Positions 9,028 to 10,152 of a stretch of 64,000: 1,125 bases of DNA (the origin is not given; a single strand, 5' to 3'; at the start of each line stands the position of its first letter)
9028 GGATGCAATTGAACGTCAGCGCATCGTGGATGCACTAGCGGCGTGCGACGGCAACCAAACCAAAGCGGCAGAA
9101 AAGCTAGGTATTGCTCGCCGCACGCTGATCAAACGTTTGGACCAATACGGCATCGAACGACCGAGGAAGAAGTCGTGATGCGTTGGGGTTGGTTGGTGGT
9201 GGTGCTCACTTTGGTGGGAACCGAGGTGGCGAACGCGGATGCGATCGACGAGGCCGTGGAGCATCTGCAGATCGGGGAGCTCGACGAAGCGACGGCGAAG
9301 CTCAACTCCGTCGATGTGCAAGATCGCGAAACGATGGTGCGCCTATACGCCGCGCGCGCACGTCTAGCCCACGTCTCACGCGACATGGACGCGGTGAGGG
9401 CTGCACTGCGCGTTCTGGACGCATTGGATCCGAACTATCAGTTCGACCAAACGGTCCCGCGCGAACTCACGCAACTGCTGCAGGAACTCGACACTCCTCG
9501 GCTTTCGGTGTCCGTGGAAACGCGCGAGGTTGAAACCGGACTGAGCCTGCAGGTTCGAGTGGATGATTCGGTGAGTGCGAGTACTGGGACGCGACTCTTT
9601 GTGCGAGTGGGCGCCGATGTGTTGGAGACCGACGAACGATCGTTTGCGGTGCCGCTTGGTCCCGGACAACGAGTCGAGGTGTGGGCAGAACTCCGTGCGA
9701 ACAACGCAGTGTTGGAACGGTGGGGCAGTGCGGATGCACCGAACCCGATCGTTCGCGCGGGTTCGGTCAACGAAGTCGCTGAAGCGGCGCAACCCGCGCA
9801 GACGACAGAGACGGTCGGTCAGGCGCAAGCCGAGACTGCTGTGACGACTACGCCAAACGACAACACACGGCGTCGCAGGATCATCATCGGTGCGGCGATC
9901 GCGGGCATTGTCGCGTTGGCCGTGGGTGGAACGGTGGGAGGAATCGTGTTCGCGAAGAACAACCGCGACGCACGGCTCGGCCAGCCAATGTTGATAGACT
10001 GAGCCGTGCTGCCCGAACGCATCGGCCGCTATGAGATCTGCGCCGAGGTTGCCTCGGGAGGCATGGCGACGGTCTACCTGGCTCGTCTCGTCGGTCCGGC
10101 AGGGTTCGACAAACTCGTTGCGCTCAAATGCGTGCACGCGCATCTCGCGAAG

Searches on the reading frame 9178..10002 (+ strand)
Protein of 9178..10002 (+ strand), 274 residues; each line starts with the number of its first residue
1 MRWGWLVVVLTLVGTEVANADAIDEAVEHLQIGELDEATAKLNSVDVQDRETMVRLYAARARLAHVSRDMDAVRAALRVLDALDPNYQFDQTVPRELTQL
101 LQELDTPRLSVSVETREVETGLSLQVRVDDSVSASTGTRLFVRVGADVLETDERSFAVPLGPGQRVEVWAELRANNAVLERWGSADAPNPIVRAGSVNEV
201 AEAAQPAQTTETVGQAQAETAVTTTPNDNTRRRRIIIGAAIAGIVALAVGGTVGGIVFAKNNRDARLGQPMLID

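Call 5: search_protein_families(library=pfam, proteins=[window:9178-10002:+], max_evalue=0.01)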
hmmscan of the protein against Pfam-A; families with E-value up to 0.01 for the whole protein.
window:9178-10002:+ (274 aa): 2 families
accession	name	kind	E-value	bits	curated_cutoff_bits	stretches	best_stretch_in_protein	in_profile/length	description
PF09931.15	Phage_phiJL001_Gp84_N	-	0.0045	17.6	26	0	17-80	72-132/160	Baseplate hub protein, N-terminal attachment domain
PF09976.15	TPR_21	-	0.0047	17.1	25.5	1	16-85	73-141/193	Tetratricopeptide repeat-like domain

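Call 8: search_protein_families(library=ncbifam, proteins=[window:9178-10002:+], max_evalue=0.01)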
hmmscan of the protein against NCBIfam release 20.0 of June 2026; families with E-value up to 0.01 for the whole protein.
window:9178-10002:+ (274 aa): 0 families
